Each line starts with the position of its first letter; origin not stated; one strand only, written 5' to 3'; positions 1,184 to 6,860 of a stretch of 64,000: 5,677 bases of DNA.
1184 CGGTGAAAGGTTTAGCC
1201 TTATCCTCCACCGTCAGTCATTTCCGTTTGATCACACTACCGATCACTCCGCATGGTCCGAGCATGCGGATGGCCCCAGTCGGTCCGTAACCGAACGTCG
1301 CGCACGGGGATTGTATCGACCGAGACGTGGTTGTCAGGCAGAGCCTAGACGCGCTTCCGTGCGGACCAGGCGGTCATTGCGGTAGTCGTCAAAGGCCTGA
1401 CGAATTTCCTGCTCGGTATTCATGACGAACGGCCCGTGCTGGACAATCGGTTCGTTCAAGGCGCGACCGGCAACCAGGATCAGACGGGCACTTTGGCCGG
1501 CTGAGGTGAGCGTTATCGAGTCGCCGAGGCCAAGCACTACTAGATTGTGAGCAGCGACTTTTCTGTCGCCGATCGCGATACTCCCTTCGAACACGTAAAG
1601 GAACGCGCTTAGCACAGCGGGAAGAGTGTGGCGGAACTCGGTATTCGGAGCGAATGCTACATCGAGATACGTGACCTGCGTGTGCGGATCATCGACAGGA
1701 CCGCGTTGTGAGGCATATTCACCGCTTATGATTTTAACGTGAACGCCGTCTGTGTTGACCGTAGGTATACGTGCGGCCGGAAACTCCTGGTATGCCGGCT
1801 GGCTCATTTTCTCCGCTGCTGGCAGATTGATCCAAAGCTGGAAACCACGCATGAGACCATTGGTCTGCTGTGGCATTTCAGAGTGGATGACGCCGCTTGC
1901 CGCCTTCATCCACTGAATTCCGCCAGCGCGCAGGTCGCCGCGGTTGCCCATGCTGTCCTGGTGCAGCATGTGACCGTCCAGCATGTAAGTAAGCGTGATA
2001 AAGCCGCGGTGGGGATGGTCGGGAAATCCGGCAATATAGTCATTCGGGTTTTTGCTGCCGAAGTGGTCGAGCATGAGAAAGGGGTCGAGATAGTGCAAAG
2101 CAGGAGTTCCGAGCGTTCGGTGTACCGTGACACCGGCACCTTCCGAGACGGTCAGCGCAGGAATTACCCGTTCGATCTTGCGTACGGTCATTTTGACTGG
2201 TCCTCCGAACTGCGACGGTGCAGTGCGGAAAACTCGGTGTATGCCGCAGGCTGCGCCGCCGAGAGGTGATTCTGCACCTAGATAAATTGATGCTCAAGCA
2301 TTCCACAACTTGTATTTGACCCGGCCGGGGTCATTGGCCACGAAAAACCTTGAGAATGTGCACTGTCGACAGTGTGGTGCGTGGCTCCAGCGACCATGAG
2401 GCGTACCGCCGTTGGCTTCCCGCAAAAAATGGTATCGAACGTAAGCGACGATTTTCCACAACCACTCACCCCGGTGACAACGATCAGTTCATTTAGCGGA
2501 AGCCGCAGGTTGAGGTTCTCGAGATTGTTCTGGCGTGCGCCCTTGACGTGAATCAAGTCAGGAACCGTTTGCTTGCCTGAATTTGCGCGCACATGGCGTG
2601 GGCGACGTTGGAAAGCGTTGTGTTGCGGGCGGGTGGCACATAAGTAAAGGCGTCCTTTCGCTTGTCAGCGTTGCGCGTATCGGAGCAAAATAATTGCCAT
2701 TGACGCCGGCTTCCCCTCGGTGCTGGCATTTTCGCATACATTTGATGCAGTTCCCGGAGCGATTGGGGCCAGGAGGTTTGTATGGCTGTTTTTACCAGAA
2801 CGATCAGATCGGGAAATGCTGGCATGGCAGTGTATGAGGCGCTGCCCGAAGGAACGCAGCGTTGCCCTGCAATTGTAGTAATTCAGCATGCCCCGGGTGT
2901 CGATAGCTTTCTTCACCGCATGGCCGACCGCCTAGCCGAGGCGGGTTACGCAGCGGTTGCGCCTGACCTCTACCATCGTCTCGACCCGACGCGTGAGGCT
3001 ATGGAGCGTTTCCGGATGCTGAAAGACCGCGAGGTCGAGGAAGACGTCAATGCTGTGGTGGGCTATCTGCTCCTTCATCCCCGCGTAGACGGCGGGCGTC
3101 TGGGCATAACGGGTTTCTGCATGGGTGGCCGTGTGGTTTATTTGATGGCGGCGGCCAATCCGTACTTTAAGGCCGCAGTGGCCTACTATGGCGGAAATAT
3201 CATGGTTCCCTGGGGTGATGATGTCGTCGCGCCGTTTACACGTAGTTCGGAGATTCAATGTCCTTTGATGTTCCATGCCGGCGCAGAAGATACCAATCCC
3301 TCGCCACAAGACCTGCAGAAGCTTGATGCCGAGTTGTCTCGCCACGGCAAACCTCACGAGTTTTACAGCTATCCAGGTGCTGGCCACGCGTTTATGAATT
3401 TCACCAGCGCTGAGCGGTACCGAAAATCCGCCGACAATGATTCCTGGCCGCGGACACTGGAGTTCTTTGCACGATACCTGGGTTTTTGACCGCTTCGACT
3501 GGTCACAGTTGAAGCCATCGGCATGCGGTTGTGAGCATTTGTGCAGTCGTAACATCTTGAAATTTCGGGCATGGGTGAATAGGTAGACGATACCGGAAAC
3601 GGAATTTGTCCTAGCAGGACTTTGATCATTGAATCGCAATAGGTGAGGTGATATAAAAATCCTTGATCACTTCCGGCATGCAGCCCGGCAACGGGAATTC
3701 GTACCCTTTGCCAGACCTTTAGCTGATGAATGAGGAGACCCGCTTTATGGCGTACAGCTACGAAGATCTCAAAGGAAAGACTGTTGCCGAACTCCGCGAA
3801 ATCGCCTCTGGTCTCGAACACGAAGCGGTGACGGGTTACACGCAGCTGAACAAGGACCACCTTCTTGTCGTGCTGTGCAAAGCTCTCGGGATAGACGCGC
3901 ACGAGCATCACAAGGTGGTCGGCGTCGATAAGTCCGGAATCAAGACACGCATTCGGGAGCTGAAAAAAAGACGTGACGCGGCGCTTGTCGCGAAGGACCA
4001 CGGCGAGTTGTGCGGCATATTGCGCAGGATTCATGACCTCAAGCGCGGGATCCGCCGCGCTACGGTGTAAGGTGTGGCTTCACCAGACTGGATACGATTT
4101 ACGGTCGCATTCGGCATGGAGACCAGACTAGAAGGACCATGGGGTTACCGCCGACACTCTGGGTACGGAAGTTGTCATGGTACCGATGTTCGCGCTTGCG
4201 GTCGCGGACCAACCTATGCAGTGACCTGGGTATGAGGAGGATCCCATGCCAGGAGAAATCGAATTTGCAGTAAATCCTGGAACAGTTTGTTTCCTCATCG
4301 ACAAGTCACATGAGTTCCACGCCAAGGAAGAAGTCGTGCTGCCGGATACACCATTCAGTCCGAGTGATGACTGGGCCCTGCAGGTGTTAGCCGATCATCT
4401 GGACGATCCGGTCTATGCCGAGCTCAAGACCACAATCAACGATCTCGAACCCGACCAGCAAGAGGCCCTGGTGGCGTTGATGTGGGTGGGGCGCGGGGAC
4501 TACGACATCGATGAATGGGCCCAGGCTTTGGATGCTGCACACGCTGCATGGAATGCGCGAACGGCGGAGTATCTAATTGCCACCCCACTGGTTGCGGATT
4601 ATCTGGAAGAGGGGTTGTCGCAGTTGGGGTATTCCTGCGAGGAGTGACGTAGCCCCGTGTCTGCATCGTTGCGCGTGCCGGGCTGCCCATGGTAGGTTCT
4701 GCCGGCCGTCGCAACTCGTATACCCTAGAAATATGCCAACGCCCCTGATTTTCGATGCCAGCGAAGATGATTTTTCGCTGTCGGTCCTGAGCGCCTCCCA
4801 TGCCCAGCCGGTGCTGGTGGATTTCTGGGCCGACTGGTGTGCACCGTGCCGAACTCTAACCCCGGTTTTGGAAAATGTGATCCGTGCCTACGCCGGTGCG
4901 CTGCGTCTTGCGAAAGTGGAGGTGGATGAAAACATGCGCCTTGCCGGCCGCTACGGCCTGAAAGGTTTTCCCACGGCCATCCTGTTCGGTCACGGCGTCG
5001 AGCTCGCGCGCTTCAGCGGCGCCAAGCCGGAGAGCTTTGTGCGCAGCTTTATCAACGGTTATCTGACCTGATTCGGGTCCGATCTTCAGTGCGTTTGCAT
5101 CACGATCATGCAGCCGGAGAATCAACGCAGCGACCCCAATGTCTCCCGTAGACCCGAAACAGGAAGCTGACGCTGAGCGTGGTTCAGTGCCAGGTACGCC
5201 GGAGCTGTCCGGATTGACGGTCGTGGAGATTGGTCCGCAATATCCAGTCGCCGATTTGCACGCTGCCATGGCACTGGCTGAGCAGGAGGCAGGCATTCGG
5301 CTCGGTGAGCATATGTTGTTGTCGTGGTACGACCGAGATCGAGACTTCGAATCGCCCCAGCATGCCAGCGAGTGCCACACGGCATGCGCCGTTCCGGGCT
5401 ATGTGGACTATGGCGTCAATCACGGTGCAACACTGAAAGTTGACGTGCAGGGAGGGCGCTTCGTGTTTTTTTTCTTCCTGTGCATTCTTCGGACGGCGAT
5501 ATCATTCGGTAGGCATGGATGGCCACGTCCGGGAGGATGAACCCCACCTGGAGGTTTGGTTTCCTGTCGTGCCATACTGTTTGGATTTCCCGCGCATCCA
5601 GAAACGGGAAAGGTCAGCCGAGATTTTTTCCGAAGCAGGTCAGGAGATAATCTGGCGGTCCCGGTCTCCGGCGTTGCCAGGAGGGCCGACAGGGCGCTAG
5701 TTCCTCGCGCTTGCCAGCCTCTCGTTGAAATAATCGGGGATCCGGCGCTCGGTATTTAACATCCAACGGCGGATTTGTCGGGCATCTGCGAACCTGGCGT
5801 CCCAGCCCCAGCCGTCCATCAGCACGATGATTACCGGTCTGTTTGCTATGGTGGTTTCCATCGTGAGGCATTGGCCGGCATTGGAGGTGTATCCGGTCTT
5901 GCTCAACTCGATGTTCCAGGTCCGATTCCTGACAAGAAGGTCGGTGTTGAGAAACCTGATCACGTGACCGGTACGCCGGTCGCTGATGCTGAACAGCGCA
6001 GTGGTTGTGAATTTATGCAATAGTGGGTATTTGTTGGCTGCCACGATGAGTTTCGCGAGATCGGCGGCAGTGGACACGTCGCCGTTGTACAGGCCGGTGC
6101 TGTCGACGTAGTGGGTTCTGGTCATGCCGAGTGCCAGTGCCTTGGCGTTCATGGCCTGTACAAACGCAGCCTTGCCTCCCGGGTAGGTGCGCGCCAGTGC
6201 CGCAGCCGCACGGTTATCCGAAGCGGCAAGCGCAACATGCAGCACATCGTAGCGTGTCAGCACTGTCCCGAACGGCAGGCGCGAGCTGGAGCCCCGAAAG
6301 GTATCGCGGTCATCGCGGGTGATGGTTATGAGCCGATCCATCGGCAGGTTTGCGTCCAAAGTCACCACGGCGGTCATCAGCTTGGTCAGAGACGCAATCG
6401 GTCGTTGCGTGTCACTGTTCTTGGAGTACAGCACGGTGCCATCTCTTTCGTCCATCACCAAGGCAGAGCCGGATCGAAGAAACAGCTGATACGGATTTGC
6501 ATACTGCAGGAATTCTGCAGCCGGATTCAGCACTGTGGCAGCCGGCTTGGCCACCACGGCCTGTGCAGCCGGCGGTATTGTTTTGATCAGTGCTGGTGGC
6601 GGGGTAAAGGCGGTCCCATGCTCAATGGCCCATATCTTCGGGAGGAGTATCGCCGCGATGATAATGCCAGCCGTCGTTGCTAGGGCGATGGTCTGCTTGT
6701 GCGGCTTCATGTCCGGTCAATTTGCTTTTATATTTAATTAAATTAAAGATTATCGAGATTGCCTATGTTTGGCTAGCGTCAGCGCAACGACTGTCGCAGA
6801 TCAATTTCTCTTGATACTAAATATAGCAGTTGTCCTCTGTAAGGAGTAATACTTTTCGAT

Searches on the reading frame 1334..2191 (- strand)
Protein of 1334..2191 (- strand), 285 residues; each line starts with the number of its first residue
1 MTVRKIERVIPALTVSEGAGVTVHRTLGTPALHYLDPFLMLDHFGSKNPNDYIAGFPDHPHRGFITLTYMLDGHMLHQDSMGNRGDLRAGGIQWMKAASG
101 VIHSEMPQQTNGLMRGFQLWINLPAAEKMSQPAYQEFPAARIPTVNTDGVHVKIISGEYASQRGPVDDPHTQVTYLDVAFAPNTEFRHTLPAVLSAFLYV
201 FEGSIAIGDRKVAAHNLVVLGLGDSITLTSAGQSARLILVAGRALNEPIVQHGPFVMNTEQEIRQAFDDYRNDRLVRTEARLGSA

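Call 18: search_protein_families(library=pfam, proteins=[window:1334-2191:-], max_evalue=0.0001)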
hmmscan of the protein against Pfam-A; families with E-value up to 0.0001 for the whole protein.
window:1334-2191:- (285 aa): 2 families
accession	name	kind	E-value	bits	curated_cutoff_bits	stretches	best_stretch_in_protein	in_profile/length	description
PF02678.22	Pirin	-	1.8e-34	118.5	26.1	1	21-121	2-108/108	Pirin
PF05726.19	Pirin_C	-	3.8e-29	101.6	27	1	175-274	1-101/103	Pirin C-terminal cupin domain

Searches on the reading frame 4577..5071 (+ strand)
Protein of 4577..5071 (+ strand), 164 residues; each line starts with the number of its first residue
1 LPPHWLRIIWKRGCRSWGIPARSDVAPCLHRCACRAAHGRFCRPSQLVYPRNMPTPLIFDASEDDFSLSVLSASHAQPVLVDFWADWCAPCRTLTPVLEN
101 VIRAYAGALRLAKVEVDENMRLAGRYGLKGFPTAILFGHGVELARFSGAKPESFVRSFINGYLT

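Call 18: search_protein_families(library=pfam, proteins=[window:4577-5071:+], max_evalue=0.0001)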
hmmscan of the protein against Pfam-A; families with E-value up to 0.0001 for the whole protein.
window:4577-5071:+ (164 aa): 3 families
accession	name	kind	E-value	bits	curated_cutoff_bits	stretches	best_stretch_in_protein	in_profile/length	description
PF00085.26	Thioredoxin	-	4e-23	81.8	23.5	1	62-159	6-101/103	Thioredoxin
PF13098.12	Thioredoxin_2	-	4.8e-08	33.7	27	1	74-152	3-97/104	Thioredoxin-like domain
PF13905.12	Thioredoxin_8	-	1.2e-06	29.2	27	1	77-118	2-45/94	Thioredoxin-like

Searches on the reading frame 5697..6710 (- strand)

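Call 18: search_protein_families(library=pfam, proteins=[window:5697-6710:-], max_evalue=0.0001)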
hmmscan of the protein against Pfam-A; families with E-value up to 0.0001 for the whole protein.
window:5697-6710:- (337 aa): 2 families
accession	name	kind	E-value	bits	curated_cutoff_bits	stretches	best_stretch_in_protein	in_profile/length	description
PF00768.25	Peptidase_S11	-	4.9e-58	196.9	27.6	1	78-299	10-236/239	D-alanyl-D-alanine carboxypeptidase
PF13354.11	Beta-lactamase2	-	3e-10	40.2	22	1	84-224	3-145/214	Beta-lactamase enzyme family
